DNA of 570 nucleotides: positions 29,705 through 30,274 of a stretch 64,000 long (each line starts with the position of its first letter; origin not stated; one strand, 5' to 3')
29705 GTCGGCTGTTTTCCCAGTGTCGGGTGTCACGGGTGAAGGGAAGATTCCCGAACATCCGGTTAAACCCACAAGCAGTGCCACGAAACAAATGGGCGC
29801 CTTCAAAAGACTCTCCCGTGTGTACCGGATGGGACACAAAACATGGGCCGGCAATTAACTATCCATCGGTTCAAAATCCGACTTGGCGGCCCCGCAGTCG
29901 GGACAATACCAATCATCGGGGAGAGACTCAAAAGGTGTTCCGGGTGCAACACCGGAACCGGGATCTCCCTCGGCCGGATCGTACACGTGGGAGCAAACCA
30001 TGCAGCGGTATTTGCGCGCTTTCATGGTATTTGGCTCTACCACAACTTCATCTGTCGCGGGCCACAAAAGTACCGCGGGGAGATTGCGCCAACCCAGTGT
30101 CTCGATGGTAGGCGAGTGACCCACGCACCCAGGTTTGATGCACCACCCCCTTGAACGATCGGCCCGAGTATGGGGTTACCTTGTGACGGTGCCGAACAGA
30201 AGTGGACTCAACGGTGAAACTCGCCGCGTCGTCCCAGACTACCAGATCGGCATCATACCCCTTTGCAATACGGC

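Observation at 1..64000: The 8-bp palindrome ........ is about 15-fold over-represented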

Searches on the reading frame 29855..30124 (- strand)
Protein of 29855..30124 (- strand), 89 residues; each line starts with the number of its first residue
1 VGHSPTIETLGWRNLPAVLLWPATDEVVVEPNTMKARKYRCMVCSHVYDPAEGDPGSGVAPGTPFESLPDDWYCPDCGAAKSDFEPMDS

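Call 67: search_protein_families(library=pfam, proteins=[window:29855-30124:-], max_evalue=0.01)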
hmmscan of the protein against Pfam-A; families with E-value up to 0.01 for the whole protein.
window:29855-30124:- (89 aa): 2 families
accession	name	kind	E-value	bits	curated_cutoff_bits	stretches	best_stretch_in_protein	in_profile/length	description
PF00301.25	Rubredoxin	-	4.1e-23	81.6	23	1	38-84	1-47/47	Rubredoxin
PF21349.2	RUBY_RBDX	-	0.00043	20.1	26.5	0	73-85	18-30/30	Rubrerythrin, rubredoxin-like domain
